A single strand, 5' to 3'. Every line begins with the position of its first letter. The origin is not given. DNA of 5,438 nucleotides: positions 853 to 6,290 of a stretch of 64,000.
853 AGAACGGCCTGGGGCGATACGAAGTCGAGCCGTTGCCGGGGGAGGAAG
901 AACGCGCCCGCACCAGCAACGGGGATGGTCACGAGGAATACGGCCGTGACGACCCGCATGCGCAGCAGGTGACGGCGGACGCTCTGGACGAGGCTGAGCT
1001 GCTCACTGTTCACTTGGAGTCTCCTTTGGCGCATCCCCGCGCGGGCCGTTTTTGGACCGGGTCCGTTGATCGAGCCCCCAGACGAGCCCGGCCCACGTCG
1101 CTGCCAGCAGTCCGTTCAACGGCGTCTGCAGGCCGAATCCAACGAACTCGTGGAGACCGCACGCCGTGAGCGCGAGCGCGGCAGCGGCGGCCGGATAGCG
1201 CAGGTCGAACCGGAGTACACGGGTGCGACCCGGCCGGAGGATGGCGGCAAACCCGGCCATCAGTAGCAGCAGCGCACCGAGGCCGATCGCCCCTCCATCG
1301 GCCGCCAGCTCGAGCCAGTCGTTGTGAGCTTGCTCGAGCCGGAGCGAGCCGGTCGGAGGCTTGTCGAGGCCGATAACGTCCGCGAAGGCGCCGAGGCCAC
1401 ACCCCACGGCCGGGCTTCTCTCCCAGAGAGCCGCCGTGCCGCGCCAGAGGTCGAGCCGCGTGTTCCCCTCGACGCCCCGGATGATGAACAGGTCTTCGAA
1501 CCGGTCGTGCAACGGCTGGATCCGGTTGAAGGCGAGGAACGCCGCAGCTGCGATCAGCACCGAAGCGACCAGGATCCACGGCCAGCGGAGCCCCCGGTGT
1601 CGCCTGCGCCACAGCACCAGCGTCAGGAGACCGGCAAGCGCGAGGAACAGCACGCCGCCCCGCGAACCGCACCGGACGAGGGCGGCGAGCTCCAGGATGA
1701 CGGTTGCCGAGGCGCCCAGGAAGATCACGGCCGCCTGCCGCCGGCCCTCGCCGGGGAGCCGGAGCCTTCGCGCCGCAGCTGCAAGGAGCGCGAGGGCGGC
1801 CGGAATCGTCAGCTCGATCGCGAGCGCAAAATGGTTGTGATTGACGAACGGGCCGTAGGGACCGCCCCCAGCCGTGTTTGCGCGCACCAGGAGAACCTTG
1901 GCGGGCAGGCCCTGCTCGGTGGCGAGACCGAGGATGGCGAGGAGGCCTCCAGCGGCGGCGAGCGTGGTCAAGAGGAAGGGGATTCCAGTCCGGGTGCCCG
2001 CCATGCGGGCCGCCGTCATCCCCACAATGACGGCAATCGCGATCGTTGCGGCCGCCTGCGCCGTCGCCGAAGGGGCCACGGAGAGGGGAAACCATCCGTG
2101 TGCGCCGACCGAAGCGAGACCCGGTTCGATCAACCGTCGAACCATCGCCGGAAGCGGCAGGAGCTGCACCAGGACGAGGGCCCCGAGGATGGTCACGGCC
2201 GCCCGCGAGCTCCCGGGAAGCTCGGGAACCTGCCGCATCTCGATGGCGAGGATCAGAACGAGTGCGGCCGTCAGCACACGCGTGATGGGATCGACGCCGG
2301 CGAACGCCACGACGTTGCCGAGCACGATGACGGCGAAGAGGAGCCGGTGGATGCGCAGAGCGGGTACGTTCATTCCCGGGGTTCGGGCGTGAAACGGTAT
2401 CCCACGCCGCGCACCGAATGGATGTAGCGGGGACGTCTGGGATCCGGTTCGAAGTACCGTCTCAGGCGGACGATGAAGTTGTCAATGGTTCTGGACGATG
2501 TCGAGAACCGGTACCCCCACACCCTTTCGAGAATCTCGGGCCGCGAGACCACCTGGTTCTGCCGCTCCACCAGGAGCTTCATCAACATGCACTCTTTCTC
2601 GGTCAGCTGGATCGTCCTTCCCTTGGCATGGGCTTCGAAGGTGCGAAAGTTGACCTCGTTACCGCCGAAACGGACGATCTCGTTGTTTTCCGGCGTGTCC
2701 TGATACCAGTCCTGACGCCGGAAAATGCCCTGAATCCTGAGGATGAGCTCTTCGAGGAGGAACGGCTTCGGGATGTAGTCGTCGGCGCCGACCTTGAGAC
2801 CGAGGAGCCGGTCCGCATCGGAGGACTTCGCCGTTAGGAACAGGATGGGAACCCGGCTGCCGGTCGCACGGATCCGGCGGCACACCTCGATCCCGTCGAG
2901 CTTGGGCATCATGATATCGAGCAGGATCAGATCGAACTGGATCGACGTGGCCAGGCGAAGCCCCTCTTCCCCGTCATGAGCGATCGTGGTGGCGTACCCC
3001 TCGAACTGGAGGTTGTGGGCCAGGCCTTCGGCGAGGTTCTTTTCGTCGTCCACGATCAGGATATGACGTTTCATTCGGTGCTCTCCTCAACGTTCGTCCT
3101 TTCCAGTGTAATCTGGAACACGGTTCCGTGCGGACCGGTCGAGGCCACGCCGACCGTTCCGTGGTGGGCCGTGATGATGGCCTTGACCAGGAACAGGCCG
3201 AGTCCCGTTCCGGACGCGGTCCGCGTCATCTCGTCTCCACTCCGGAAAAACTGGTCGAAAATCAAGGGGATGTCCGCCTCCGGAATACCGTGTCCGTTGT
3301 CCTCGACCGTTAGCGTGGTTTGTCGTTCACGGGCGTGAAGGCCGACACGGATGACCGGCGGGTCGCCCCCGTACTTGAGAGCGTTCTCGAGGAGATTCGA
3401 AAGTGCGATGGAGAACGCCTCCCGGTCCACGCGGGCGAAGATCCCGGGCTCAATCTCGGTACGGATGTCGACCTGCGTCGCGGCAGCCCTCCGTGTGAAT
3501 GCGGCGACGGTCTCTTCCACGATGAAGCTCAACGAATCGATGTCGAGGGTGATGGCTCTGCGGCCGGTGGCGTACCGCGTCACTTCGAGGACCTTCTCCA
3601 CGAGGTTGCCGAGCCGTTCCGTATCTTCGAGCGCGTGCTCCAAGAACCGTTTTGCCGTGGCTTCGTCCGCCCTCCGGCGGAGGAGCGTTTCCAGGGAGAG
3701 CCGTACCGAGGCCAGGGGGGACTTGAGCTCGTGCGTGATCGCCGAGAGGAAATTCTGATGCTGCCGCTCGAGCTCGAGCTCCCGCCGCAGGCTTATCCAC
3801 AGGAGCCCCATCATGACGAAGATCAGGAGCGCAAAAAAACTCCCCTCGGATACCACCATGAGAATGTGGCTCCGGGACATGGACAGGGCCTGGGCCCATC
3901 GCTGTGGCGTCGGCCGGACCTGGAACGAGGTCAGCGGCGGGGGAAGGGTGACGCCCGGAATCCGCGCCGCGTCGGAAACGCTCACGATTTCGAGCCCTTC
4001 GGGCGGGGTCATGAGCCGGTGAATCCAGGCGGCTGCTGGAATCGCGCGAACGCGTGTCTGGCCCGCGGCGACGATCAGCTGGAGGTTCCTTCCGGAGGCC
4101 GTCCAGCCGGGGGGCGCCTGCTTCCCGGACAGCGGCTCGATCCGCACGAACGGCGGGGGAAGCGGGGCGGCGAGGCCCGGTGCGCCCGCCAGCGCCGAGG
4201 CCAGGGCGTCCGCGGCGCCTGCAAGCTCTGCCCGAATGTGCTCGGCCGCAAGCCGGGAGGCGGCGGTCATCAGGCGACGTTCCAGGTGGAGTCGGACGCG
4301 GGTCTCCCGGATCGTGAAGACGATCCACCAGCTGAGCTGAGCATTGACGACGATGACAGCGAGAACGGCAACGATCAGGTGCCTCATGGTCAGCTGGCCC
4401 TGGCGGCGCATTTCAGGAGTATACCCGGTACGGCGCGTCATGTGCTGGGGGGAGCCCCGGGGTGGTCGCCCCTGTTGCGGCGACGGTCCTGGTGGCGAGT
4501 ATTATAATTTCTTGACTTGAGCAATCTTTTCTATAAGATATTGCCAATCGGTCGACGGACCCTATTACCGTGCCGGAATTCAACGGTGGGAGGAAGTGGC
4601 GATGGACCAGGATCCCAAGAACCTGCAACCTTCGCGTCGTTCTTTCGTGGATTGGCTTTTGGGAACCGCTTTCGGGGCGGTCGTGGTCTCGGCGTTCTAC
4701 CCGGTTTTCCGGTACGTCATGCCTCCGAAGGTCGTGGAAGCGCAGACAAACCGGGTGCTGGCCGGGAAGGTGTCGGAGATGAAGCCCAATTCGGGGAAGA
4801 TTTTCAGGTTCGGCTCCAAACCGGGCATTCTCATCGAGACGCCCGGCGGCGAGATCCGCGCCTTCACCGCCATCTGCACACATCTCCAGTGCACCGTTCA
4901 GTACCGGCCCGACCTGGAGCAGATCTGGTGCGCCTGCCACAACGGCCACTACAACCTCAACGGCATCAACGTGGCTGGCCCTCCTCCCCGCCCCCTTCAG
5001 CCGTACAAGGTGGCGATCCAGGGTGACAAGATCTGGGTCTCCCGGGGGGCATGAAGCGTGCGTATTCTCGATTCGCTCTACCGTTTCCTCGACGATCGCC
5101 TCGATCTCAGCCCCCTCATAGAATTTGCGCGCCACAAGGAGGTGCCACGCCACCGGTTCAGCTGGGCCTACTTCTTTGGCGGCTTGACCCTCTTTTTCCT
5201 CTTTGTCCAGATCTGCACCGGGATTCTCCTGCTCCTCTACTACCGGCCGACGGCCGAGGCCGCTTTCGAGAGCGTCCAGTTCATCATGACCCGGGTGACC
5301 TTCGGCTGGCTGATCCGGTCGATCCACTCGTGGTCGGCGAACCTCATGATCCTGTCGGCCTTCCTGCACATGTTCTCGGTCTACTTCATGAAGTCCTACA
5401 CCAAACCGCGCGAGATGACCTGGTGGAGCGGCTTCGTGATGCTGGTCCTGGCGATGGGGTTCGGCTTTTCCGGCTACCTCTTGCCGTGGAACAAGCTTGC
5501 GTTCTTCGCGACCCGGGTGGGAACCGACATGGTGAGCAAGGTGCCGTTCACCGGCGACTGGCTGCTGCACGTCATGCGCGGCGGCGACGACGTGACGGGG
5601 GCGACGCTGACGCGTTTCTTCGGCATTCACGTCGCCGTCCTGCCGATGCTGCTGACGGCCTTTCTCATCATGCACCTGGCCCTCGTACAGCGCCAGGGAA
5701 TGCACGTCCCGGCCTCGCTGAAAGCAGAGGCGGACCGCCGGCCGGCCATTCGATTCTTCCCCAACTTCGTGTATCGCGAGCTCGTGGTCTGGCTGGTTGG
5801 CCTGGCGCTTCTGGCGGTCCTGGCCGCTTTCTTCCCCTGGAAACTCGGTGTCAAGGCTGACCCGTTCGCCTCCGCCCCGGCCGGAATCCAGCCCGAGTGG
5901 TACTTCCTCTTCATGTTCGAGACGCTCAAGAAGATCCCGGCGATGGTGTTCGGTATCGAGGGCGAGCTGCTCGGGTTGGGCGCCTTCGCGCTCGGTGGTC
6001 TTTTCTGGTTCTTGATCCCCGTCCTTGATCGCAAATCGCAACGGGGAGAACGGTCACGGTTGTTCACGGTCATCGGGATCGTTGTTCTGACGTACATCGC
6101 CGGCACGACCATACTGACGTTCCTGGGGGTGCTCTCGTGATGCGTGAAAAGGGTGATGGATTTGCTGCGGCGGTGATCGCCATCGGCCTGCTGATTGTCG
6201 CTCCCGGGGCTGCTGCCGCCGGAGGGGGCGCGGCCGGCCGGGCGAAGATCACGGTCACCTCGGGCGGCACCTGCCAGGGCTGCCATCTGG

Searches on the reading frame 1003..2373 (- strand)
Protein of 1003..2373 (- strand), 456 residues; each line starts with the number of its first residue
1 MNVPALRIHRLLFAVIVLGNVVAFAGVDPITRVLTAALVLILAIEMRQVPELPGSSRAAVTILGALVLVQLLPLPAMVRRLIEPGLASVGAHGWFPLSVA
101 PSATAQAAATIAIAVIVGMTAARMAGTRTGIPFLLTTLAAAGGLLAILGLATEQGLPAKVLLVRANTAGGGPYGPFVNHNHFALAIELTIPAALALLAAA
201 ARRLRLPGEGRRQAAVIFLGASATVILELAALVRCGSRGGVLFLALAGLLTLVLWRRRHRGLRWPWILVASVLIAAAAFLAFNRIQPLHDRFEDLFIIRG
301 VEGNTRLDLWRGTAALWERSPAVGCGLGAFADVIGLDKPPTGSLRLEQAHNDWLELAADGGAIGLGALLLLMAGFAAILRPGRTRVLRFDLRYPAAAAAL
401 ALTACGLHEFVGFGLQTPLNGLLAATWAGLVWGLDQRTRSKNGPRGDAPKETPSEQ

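Call 55: search_protein_families(library=pfam, proteins=[window:1003-2373:-], max_evalue=0.001)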
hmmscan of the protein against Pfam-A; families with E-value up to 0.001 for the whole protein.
window:1003-2373:- (456 aa): 1 family
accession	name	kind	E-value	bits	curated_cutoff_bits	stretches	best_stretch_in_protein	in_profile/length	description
PF04932.20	Wzy_C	-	1.6e-18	67.4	31.7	1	224-368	2-148/149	O-Antigen ligase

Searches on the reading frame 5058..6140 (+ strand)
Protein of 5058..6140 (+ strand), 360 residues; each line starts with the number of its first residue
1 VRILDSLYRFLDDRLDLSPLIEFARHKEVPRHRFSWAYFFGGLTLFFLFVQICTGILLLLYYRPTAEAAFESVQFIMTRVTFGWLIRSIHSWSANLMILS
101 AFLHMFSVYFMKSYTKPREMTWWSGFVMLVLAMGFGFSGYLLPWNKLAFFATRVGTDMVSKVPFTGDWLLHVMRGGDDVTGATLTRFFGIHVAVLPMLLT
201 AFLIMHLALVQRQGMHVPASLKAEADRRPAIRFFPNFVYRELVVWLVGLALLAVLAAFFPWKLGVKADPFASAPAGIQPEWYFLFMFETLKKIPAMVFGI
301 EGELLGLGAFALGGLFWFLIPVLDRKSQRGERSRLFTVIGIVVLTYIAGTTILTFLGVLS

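Call 55: search_protein_families(library=pfam, proteins=[window:5058-6140:+], max_evalue=0.001)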
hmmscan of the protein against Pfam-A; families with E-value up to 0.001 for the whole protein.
window:5058-6140:+ (360 aa): 3 families
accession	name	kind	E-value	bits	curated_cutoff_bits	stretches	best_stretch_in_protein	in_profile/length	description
PF00033.24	Cytochrome_B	-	2.2e-53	181.4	27.2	1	34-214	10-189/189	Cytochrome b/b6/petB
PF13631.11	Cytochrom_B_N_2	-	3e-42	144.9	27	1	96-263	2-166/169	Cytochrome b(N-terminal)/b6/petB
PF00032.22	Cytochrom_B_C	-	5.7e-12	46.2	20.7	1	267-358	2-83/102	Cytochrome b(C-terminal)/b6/petD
